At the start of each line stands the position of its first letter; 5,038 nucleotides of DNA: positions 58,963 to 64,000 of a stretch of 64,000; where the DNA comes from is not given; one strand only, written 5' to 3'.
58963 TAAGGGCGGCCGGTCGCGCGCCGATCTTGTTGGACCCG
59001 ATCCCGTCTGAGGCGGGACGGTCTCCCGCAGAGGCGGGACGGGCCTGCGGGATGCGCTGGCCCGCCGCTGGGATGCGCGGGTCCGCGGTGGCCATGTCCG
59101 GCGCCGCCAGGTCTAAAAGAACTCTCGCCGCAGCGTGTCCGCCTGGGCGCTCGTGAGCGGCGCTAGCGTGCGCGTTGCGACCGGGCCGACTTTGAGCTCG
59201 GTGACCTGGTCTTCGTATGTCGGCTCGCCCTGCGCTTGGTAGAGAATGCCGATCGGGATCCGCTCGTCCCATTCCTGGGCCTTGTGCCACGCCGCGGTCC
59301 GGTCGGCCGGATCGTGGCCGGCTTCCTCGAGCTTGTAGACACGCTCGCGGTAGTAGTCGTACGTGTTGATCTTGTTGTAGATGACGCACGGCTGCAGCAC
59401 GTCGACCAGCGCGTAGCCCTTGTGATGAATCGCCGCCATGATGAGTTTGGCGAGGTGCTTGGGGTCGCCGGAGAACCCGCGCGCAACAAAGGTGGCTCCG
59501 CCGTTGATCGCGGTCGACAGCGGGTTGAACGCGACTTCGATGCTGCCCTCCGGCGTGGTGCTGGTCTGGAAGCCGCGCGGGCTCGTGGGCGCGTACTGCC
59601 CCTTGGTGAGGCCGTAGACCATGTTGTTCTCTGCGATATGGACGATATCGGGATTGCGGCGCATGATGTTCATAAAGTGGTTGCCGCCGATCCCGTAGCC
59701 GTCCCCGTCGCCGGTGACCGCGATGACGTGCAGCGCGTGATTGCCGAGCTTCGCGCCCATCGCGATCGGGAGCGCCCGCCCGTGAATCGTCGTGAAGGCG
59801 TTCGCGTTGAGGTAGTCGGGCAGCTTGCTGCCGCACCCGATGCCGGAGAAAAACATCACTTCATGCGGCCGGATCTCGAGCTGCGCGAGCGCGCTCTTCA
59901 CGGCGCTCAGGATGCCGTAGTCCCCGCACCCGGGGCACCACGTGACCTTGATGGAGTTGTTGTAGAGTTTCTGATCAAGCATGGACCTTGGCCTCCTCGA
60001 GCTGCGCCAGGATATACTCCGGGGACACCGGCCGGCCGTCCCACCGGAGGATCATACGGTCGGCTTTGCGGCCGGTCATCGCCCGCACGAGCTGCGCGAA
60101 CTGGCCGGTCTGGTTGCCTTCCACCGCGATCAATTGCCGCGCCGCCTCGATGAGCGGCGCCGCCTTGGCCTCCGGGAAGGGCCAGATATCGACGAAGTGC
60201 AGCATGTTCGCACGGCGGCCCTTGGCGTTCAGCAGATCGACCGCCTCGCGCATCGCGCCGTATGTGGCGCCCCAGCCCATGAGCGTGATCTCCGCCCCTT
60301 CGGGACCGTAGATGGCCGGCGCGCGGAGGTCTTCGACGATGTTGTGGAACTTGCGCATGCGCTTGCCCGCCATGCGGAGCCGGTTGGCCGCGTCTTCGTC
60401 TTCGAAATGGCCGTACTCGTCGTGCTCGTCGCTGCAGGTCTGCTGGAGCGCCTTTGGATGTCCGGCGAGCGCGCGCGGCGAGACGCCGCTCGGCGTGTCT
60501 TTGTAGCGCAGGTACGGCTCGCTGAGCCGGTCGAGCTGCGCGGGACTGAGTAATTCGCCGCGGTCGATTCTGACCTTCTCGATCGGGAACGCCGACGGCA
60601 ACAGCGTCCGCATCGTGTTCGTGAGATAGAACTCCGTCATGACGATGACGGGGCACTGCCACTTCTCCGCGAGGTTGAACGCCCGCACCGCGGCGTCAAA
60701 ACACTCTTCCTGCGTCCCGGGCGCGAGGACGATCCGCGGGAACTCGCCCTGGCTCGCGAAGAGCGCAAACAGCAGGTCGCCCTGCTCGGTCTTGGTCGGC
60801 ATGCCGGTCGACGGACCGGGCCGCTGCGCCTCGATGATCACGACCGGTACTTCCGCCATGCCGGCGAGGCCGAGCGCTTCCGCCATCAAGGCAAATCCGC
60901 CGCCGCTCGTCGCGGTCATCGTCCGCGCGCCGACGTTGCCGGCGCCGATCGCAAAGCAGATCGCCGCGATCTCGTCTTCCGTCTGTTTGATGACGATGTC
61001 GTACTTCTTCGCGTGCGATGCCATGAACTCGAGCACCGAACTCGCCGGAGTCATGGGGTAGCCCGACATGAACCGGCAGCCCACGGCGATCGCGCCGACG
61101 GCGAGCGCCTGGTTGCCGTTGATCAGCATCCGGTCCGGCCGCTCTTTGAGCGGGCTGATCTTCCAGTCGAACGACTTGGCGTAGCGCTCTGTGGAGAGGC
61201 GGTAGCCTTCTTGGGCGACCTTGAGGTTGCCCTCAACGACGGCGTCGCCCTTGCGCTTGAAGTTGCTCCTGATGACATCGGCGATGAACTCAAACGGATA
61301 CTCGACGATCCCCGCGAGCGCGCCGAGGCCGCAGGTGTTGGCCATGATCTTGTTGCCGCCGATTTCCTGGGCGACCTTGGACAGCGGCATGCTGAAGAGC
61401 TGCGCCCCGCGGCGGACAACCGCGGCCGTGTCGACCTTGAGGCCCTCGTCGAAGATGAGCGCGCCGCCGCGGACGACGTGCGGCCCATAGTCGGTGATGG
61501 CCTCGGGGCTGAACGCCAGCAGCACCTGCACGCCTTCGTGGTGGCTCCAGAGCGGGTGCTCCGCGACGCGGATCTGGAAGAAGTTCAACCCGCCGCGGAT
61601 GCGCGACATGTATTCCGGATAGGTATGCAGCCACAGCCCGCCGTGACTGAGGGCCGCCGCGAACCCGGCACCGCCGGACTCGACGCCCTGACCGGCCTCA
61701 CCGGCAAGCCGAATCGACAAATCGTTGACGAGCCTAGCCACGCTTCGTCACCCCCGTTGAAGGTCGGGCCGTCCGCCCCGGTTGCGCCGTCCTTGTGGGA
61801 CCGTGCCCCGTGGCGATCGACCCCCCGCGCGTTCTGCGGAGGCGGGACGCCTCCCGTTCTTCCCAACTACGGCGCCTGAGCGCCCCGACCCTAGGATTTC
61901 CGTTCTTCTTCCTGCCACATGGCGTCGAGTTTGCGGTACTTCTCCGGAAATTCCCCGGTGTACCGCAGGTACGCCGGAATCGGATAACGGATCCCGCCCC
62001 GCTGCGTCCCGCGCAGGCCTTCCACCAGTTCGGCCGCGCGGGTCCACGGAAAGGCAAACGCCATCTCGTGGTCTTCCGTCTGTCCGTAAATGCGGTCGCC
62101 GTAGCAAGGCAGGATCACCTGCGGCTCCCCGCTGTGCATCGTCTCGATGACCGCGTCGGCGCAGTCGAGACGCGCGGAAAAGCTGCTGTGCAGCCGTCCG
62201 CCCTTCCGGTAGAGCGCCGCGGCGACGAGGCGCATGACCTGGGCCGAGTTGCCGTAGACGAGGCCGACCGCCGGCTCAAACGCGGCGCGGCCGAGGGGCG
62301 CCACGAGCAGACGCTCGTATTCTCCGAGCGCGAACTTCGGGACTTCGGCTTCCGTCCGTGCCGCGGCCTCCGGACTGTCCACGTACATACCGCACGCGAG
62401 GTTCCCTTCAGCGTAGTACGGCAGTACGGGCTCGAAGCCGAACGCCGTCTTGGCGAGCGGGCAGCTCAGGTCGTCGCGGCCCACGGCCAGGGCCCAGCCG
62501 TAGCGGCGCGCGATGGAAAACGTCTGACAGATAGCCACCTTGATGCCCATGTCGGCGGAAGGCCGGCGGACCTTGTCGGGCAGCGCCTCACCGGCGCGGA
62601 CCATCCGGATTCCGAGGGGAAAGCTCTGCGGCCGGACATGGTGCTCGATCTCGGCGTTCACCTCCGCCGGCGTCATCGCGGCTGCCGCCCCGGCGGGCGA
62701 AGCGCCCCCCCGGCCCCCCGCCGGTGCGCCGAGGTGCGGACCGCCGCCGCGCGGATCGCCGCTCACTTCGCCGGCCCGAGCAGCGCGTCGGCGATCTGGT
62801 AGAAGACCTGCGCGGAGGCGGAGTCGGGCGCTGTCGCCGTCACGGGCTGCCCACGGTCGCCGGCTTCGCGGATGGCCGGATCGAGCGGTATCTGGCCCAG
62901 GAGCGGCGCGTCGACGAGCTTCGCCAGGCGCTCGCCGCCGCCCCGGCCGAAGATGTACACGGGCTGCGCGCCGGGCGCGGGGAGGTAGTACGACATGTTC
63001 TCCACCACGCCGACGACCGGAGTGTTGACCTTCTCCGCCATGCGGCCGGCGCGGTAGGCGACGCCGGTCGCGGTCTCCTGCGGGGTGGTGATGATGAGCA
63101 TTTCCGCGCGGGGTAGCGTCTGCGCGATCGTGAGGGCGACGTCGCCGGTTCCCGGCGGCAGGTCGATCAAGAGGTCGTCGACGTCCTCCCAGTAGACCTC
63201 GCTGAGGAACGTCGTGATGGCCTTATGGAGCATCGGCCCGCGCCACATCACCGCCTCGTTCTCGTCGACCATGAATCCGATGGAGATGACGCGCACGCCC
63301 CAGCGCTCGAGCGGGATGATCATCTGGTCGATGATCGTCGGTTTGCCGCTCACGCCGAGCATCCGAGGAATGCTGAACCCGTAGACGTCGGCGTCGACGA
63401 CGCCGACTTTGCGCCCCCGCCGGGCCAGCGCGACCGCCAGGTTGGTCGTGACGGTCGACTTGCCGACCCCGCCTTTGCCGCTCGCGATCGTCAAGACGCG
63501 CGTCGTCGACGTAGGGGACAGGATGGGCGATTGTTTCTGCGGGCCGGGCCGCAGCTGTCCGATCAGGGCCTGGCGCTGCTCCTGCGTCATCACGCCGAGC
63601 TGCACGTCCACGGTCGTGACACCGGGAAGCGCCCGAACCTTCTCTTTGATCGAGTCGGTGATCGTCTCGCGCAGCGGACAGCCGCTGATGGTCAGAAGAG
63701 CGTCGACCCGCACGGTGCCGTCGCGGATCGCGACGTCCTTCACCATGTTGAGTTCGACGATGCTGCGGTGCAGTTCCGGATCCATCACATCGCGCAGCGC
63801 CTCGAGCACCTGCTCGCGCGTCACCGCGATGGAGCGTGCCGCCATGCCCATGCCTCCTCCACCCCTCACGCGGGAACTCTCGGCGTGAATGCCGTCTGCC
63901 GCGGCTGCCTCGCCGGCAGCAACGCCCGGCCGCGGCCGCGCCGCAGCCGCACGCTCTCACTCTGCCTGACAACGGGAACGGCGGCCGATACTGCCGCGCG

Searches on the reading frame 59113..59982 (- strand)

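Call 50: search_protein_families(library=pfam, max_evalue=0.00001, proteins=[window:59113-59982:-])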
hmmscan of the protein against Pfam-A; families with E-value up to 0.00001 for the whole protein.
window:59113-59982:- (289 aa): 2 families
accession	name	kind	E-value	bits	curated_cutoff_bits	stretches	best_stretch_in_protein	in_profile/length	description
PF02775.26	TPP_enzyme_C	-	2e-27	96.3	21.9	1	54-195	18-151/151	Thiamine pyrophosphate enzyme, C-terminal TPP binding domain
PF12367.13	PFO_beta_C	-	3e-27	94.9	24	1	199-264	1-65/66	Pyruvate ferredoxin oxidoreductase beta subunit C terminal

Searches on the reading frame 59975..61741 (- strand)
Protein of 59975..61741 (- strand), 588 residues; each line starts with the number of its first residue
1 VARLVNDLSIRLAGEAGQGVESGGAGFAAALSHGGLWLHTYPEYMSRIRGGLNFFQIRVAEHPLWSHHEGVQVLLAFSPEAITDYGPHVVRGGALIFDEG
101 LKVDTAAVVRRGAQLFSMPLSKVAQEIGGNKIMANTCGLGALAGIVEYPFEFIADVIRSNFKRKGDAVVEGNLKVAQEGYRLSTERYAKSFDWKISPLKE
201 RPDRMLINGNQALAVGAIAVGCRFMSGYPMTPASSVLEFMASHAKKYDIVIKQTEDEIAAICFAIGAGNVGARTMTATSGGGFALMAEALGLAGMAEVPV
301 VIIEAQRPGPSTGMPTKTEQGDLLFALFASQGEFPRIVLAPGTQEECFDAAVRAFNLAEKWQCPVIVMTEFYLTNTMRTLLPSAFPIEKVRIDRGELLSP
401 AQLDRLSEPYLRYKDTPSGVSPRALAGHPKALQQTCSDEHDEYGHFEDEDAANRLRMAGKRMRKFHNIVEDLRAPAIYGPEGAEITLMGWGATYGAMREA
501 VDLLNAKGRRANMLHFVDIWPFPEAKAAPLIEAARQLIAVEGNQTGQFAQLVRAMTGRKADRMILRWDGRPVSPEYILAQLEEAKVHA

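Call 50: search_protein_families(library=pfam, max_evalue=0.00001, proteins=[window:59975-61741:-])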
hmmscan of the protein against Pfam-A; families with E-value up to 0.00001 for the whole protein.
window:59975-61741:- (588 aa): 3 families
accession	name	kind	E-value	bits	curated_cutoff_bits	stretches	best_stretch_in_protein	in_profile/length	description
PF01855.24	POR_N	-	6e-57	193.5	27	1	216-457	2-228/231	Pyruvate flavodoxin/ferredoxin oxidoreductase, thiamine diP-bdg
PF01558.24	POR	-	9.2e-30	104.5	27.4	1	16-180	1-172/173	Pyruvate ferredoxin/flavodoxin oxidoreductase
PF17147.9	PFOR_II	-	2.9e-08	34.4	27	1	483-575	1-100/102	Pyruvate:ferredoxin oxidoreductase core domain II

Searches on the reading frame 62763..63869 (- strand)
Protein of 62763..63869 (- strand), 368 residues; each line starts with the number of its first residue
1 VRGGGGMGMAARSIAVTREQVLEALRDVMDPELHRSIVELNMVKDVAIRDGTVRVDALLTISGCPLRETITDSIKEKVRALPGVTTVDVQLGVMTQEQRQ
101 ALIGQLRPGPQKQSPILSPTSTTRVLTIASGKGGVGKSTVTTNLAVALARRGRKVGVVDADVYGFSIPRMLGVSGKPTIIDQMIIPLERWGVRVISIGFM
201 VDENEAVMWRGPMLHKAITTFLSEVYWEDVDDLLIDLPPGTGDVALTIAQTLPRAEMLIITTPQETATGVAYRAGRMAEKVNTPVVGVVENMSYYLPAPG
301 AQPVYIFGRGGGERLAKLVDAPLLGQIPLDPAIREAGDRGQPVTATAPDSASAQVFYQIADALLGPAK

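Call 50: search_protein_families(library=pfam, max_evalue=0.00001, proteins=[window:62763-63869:-])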
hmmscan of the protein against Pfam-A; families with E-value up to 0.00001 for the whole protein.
window:62763-63869:- (368 aa): 6 families
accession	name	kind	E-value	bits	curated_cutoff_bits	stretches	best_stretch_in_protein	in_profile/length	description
PF10609.15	ParA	-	5.5e-92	308.1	27.1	1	123-363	3-245/246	NUBPL iron-transfer P-loop NTPase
PF01883.24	FeS_assembly_P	-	1.1e-22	80.4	23.5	1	18-89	1-73/73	Iron-sulfur cluster assembly protein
PF01656.29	CbiA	-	6e-16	59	25.4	1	126-164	1-39/125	CobQ/CobB/MinD/ParA nucleotide binding domain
PF00142.24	Fer4_NifH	-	2.2e-11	44.2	25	1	131-183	7-59/271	4Fe-4S iron sulfur cluster binding proteins, NifH/frxC family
PF13614.12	AAA_31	-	6.3e-10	39.7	27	1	124-162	2-40/177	AAA domain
PF09140.17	MipZ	-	1.1e-07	31.9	20.7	1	125-172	2-49/262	ATPase MipZ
